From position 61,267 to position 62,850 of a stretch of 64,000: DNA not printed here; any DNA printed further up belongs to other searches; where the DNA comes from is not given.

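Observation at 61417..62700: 2H phosphoesterase fused to a calcineurin-like metallophosphoesterase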

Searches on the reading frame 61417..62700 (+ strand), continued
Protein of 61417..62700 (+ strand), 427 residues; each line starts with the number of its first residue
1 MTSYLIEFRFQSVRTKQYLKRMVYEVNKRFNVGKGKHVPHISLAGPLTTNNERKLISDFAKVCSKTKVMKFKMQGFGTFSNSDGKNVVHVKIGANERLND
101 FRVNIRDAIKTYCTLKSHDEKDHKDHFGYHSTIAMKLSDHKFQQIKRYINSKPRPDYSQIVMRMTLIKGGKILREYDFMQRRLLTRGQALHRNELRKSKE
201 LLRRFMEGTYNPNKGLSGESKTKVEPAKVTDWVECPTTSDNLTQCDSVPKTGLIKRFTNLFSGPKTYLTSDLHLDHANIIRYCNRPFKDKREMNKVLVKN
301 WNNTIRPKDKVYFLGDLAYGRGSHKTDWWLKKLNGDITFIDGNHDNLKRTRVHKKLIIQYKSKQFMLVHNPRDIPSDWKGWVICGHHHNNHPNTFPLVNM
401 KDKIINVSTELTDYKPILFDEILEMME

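Call 48: find_encoding_contigs(protein=P0097, flank=8000, max_places=1)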
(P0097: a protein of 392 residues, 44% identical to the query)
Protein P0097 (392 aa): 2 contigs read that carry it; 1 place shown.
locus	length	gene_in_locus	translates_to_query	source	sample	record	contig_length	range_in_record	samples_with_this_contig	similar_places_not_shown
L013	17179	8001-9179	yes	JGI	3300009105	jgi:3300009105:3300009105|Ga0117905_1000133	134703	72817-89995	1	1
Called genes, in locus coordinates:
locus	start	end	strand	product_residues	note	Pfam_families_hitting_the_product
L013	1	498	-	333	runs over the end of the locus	PF02518:HATPase_c (weak)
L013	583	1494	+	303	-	PF01798:Nop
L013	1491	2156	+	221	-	PF01269:Fibrillarin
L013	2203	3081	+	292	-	PF01680:SOR_SNZ, PF05690:ThiG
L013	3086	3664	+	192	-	PF01174:SNO, PF03575:Peptidase_S51, PF07685:GATase_3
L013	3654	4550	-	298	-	PF01171:ATP_bind_3, PF03054:tRNA_Me_trans (weak)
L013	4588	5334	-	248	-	PF02535:Zip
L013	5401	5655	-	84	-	PF05016:ParE_toxin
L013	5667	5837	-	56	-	-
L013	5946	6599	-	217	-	PF12705:PDDEXK_1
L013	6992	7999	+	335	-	-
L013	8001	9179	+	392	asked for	PF02834:LigT_PEase (faint), PF13563:2_5_RNA_ligase2, PF00149:Metallophos, PF12850:Metallophos_2 (weak)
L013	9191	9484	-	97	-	-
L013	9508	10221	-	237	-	-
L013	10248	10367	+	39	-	-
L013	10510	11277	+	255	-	-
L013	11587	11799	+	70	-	-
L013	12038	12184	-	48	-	-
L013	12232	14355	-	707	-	-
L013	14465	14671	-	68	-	-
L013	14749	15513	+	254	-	-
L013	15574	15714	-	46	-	-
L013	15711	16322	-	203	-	PF01813:ATP-synt_D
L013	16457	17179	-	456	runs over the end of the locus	PF02874:ATP-synt_ab_N, PF00006:ATP-synt_ab, PF22919:ATP-synt_VA_C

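Call 49: find_encoding_contigs(protein=P0022, flank=8000, max_places=1)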
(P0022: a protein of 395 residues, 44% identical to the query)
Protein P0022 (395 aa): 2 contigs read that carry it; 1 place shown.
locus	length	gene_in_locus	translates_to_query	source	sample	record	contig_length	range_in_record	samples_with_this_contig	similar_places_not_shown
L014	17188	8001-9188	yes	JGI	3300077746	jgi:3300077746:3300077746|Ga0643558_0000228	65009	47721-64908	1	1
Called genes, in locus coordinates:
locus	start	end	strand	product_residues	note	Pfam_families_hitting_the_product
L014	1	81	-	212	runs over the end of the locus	PF01636:APH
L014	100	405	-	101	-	-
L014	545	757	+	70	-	-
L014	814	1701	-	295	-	PF01656:CbiA, PF02374:ArsA_ATPase (weak), PF10609:ParA, PF12838:Fer4_7, PF13187:Fer4_9 (weak), PF13237:Fer4_10 (weak), PF14697:Fer4_21, PF00037:Fer4 (weak), +5 more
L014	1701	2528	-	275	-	PF01656:CbiA, PF02374:ArsA_ATPase (faint), PF06564:CBP_BcsQ (faint), PF10609:ParA, PF13614:AAA_31, PF13187:Fer4_9 (weak), PF13237:Fer4_10 (weak), PF14697:Fer4_21, +5 more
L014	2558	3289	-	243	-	PF02579:Nitro_FeMo-Co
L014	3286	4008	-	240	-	PF01656:CbiA, PF02374:ArsA_ATPase (faint), PF09140:MipZ (faint), PF10609:ParA, PF13614:AAA_31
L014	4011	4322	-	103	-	PF17253:DUF5320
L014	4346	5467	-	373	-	PF01545:Cation_efflux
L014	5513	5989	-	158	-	PF02001:DUF134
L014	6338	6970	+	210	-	-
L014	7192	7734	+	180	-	PF01966:HD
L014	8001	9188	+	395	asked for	PF02834:LigT_PEase (faint), PF13563:2_5_RNA_ligase2, PF00149:Metallophos (weak), PF12850:Metallophos_2 (weak)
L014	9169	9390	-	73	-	-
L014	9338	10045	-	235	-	PF22507:DUF6994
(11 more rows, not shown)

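Call 50: find_encoding_contigs(protein=P0037, flank=8000, max_places=1)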
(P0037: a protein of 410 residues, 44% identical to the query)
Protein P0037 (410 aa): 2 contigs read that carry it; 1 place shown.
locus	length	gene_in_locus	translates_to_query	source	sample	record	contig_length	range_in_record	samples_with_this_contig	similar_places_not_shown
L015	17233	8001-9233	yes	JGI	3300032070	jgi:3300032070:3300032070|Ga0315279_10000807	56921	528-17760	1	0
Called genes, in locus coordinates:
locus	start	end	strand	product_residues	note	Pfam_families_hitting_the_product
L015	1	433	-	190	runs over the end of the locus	-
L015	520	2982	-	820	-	PF01326:PPDK_N, PF00391:PEP-utilizers, PF02896:PEP-utilizers_C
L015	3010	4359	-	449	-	PF08543:Phos_pyr_kin, PF00294:PfkB, PF10120:ThiN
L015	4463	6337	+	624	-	PF01855:POR_N, PF02775:TPP_enzyme_C, PF12797:Fer4_2 (faint), PF13237:Fer4_10 (weak), PF00037:Fer4 (weak), PF12837:Fer4_6 (weak)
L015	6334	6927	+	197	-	PF01558:POR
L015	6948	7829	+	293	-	PF00892:EamA, PF06027:SLC35F (weak), PF00892:EamA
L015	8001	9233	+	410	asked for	PF13563:2_5_RNA_ligase2, PF00149:Metallophos (weak), PF12850:Metallophos_2 (faint)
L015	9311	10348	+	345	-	PF04981:NMD3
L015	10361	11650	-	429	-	PF18195:GatD_N, PF00710:Asparaginase, PF17763:Asparaginase_C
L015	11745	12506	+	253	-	PF01416:PseudoU_synth_1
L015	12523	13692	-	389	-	PF05048:NosD, PF13229:Beta_helix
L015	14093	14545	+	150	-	PF00254:FKBP_C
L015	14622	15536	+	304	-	PF22025:ThiI_fer, PF02926:THUMP, PF02568:ThiI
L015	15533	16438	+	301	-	PF02558:ApbA, PF08546:ApbA_C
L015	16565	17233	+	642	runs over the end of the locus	-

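Call 51: find_encoding_contigs(protein=P0104, flank=8000, max_places=1)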
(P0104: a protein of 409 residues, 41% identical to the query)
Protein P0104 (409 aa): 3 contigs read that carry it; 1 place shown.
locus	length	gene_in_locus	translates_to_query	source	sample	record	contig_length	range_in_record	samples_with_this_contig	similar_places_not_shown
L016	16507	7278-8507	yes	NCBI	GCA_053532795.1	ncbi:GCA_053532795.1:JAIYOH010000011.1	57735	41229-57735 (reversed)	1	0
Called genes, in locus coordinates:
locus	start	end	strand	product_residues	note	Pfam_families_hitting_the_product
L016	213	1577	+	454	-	PF01875:Memo, PF01871:AMMECR1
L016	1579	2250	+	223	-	PF01902:Diphthami_syn_2_N, PF28410:Diphthami_syn_2_C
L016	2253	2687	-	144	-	PF01467:CTP_transf_like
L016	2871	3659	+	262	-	PF03446:NAD_binding_2 (faint), PF03807:F420_oxidored, PF02153:PDH_N (weak), PF14748:P5CR_dimer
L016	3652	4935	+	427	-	PF00171:Aldedh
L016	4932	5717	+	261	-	PF00696:AA_kinase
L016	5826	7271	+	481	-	PF00587:tRNA-synt_2b, PF03129:HGTP_anticodon, PF09180:ProRS-C_1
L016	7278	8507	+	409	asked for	PF13563:2_5_RNA_ligase2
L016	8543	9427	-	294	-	PF13793:Pribosyltran_N, PF24390:PRTase-CE (weak), PF00156:Pribosyltran, PF14572:Pribosyl_synth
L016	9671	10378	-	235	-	PF14528:LAGLIDADG_3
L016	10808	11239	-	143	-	-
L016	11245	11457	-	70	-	-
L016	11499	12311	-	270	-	PF13462:Thioredoxin_4 (weak), PF13098:Thioredoxin_2 (faint), PF01323:DSBA, PF13462:Thioredoxin_4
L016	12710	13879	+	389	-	PF00890:FAD_binding_2 (weak), PF01266:DAO, PF13738:Pyr_redox_3 (faint)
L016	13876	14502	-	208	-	PF02581:TMP-TENI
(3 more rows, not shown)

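Call 52: find_related_loci(query=A1, collection=genome_contigs, flank=6000)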
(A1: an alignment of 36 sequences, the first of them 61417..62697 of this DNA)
Query A1 (427 aa) in genome_contigs; peptide patterns used: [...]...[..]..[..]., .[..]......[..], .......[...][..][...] (x = any residue, [..] = any of these).
599 stretches matched a pattern (row limit reached: there are more); 293 encode a relative of the query (tblastn E <= 1e-3); the best 80 are kept; 80 distinct loci.
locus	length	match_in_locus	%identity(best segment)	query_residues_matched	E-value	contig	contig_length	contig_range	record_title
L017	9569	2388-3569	45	1-427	2e-125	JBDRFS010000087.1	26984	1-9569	MAG: Candidatus Woesearchaeota archaeon isolate MEGAHIT-group-1.384 k141_12078354, whole genome shotgun sequence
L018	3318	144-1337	44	1-424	2e-123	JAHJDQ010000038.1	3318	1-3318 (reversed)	MAG: Nanoarchaeota archaeon isolate Modern_marine.mb.67 Modern_marine.mb.67_k141_403380, whole genome shotgun sequence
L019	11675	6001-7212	45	1-427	1e-117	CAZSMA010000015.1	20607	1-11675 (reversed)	MAG TPA_asm: uncultured Methanosarcinales archaeon isolate SRP256446_co1_47 genome assembly, contig: NODE_792_length_206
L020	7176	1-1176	43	5-427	2e-115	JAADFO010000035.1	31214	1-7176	MAG: Nanobdellati archaeon isolate M_MaxBin.034 contig-127_3393, whole genome shotgun sequence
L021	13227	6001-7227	44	3-427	2e-115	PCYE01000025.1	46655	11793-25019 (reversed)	MAG: Candidatus Woesearchaeota archaeon CG10_big_fil_rev_8_21_14_0_10_33_12 CG10_8_21_14_0.10_scaffold_554_c, whole geno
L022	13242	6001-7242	43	1-425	4e-114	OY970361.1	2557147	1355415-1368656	MAG: uncultured Methanoregulaceae archaeon isolate MFD01476.bin.2.40 genome assembly, chromosome: 1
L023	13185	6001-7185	41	1-427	1e-113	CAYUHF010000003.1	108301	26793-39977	MAG TPA_asm: uncultured Methanosarcinales archaeon isolate SRP332253_co2_76 genome assembly, contig: NODE_112_length_108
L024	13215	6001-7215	43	1-427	2e-113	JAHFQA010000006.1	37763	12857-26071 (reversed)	MAG: Candidatus Woesearchaeota archaeon isolate nzgw54 NODE_252_length_37764_cov_5.926892, whole genome shotgun sequence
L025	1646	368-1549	42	1-427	2e-121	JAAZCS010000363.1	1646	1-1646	MAG: Treponema sp. isolate AS07pgkLD_224 190324_AS07, whole genome shotgun sequence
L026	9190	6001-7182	41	1-427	7e-112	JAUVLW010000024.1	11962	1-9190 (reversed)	MAG: Candidatus Aenigmatarchaeota archaeon isolate CSMAG_516 CSMAG_516_k141_1947502_length_11962_cov_11.0000, whole geno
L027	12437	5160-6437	43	1-423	2e-110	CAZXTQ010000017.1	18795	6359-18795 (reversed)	MAG TPA_asm: uncultured Methanosarcinales archaeon isolate SRP141376_co3_431 genome assembly, contig: NODE_7938_length_1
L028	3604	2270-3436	42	1-426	2e-111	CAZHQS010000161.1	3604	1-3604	MAG TPA_asm: Candidatus Hydrothermarchaeota archaeon isolate SRP216583_co1_155 genome assembly, contig: NODE_30923_lengt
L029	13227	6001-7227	41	1-427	7e-108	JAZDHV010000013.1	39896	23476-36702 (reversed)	MAG: Candidatus Woesearchaeota archaeon isolate MEGAHIT-group-0.358 k141_15129268, whole genome shotgun sequence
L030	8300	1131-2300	43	5-427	7e-108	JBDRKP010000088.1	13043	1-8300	MAG: archaeon isolate MEGAHIT-group-1.727 k141_10589235, whole genome shotgun sequence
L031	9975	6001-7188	43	3-423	5e-107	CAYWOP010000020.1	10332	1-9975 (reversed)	MAG TPA_asm: uncultured Methanosarcinales archaeon isolate SRP185896_co1_402 genome assembly, contig: NODE_5153_length_1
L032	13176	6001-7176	43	1-425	5e-106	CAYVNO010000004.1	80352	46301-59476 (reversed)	MAG TPA_asm: uncultured Methanosarcinales archaeon isolate SRP200020_co3_56 genome assembly, contig: NODE_349_length_803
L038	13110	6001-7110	38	3-423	3e-89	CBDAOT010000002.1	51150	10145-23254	MAG: Candidatus Poribacteria bacterium isolate 530b1872-db39-4376-9dde-5bfc35f27194 genome assembly, contig: contig_2, w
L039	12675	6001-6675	61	1-232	3e-88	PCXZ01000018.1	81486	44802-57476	MAG: Candidatus Woesearchaeota archaeon CG10_big_fil_rev_8_21_14_0_10_44_13 CG10_8_21_14_0.10_scaffold_304_c, whole geno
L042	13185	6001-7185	39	1-427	4e-86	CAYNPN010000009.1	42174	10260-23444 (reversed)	MAG TPA_asm: Candidatus Hadarchaeota archaeon isolate ERP127260_co1_66 genome assembly, contig: NODE_254_length_42174_co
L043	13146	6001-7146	40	2-423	2e-86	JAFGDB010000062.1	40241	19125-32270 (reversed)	MAG: Candidatus Iainarchaeum archaeon isolate Zod_Metabat.1151 k87_7097422, whole genome shotgun sequence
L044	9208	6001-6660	64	1-225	4e-86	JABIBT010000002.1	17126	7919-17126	MAG: Candidatus Woesearchaeota archaeon isolate SI048_bin33 k141_13621, whole genome shotgun sequence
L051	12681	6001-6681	56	1-236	7e-81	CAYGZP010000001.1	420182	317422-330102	MAG TPA_asm: Candidatus Woesearchaeota archaeon isolate ERP119294_co1_199 genome assembly, contig: NODE_16_length_420182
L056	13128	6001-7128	35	1-427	5e-79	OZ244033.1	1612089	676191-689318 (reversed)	MAG: Nitrosopumilus sp. isolate 1ae46461-07d9-4201-ae73-64b79862995f genome assembly, chromosome: 1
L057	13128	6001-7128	35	3-427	8e-79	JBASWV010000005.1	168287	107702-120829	MAG: Candidatus Nitrosotenuis sp. isolate MFD03231_ilm_asm_bin23 k127_162585, whole genome shotgun sequence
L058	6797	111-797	51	1-233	2e-78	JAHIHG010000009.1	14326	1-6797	MAG: Nanoarchaeota archaeon isolate KR11_N3.mb.40 KR11_N3.mb.40_k141_8806, whole genome shotgun sequence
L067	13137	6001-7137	32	4-423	2e-68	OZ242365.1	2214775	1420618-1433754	MAG: Nitrosopumilaceae archaeon isolate 10bef0b7-eedc-4178-a3b8-a3e7a31a857d genome assembly, chromosome: 1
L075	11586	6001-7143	42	1-427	8e-110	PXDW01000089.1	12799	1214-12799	MAG: Candidatus Woesearchaeota archaeon isolate T3Sed10_350R1 T3-Sed10-C10912, whole genome shotgun sequence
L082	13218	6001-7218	32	7-425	5e-58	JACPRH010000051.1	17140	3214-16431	MAG: Thaumarchaeota archaeon isolate NC_groundwater_674_Ag_B-0.1um_49_231 B_1_S1_Biohub_coassembly_k141_3319303, whole g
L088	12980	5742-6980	28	2-424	5e-55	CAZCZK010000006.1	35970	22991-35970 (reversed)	MAG TPA_asm: uncultured Methanoregula sp. isolate SRP192927_co4_900 genome assembly, contig: NODE_1736_length_35970_cov_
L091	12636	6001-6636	45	1-216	1e-54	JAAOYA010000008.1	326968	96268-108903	Candidatus Woesearchaeota archaeon isolate DPANNHV_H1.bin.22 k83_1106585, whole genome shotgun sequence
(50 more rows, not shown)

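Call 74: fold_search(model_id=the predicted structure, library=viral)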
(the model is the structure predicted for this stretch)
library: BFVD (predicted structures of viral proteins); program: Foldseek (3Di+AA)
matches with E <= 10: 586; with E <= 0.001: 49
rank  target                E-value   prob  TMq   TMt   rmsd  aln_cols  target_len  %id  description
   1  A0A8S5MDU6            6.2e-13  1.00  0.33  0.66   2.9       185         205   29  Metallophosphatase domain protein [Siphoviridae sp. ctYh54]
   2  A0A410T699            1.3e-11  1.00  0.33  0.71   8.6       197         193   26  (no name in the UniProt tables at hand)
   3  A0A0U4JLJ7            1.4e-11  1.00  0.33  0.57   2.6       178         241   22  (no name in the UniProt tables at hand)
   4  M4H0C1                1.7e-10  1.00  0.33  0.65   5.9       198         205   25  Putative phosphoesterase [Listeria phage vB_LmoM_AG20]
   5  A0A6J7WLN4            4.1e-10  1.00  0.32  0.74   3.6       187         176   24  COG4186 Predicted phosphoesterase or phosphohydrolase [uncultured Caudovirales phage]
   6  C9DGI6                6.2e-10  1.00  0.33  0.70   2.7       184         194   24  Putative phosphoesterase [Delftia phage PhiW-14]
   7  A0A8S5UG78            1.2e-09  1.00  0.31  0.63   3.0       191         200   24  Metallophosphatase domain protein [Myoviridae sp. ctshb19]
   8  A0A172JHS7            1.9e-09  1.00  0.31  0.53   2.7       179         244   28  Metallophosphatase [Bacillus phage AR9]
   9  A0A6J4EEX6            1.9e-09  1.00  0.31  0.61   2.7       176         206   24  Putative serine/threonine protein phosphatase [Escherichia phage EK010]
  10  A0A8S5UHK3            2.0e-09  1.00  0.33  0.61   3.4       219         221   19  Metallophosphatase domain protein [Myoviridae sp. ctu2j3]
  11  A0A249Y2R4            3.2e-09  1.00  0.29  0.65   4.1       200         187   21  Metallophosphatase [Serratia phage 2050H1]
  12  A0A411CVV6            4.3e-09  1.00  0.29  0.68   4.4       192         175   22  (no name in the UniProt tables at hand)
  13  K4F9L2                3.3e-08  1.00  0.30  0.61   3.3       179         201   21  Putative phosphoesterase or phosphohydrolase [Cronobacter phage vB_CsaM_GAP32]
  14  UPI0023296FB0         3.5e-08  1.00  0.31  0.76   2.6       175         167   23  (no name look-up for this kind of identifier)
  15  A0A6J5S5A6            3.7e-08  1.00  0.33  0.69   3.2       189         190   14  2'-5' RNA ligase superfamily [uncultured Caudovirales phage]
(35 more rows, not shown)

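Call 79: search_protein_families(library=pfam, proteins=[L058:806-1261:+, L027:4745-5158:+, L051:6720-7112:+, L082:5532-5894:+, L019:4124-5995:+, L043:7698-9497:-, L067:4218-5945:+, L056:7167-7682:-, L075:4591-5922:-, L088:8776-9324:+], max_evalue=0.001)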
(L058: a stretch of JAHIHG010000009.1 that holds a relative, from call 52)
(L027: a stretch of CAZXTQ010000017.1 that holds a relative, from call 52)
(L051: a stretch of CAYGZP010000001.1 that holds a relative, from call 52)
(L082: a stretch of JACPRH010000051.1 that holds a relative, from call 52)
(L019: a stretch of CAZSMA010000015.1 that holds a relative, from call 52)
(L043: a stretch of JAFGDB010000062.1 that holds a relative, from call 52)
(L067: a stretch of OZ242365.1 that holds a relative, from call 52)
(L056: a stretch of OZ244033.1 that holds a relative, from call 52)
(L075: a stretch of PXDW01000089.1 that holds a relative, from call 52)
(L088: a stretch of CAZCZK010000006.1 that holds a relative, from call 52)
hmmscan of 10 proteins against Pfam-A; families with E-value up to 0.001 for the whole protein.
L058:806-1261:+ (151 aa): 1 family
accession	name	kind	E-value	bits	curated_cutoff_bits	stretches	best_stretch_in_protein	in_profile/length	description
PF00293.34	NUDIX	-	2.4e-07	31.3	21.1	1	13-105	11-109/134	NUDIX domain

L027:4745-5158:+ (137 aa): 1 family
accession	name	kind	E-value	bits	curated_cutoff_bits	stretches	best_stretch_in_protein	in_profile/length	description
PF00293.34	NUDIX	-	5.9e-12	46.2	21.1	1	6-105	3-117/134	NUDIX domain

L051:6720-7112:+ (130 aa): 1 family
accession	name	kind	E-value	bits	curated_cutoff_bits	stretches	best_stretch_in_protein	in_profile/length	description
PF00293.34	NUDIX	-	5.1e-13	49.6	21.1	1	5-110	2-118/134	NUDIX domain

L082:5532-5894:+ (120 aa): 1 family
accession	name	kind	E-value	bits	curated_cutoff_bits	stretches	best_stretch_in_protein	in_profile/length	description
PF00293.34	NUDIX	-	7.6e-09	36.1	21.1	1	17-74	31-87/134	NUDIX domain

L019:4124-5995:+ (623 aa): 1 family
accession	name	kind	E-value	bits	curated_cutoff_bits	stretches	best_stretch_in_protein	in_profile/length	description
PF00188.32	CAP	-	6.5e-09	37.1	21.1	1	466-582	1-104/117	Cysteine-rich secretory protein family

L043:7698-9497:- (599 aa): 1 family
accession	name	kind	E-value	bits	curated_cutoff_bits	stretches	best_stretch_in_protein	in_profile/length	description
PF01428.23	zf-AN1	-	7.3e-06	26.5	27.9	1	4-39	1-37/40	AN1-like Zinc finger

L067:4218-5945:+ (575 aa): 0 families

L056:7167-7682:- (171 aa): 1 family
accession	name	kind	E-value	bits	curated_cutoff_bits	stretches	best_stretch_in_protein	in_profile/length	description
PF00188.32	CAP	-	9e-07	30.2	21.1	1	20-145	1-117/117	Cysteine-rich secretory protein family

L075:4591-5922:- (443 aa): 1 family
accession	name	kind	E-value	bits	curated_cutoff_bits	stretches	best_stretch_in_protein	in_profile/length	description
PF00188.32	CAP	-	2e-19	71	21.1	1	302-442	1-117/117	Cysteine-rich secretory protein family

L088:8776-9324:+ (182 aa): 1 family
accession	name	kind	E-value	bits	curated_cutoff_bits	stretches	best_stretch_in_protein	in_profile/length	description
PF12900.13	Pyridox_ox_2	-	9e-28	97.4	27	1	34-145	1-116/140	Pyridoxamine 5'-phosphate oxidase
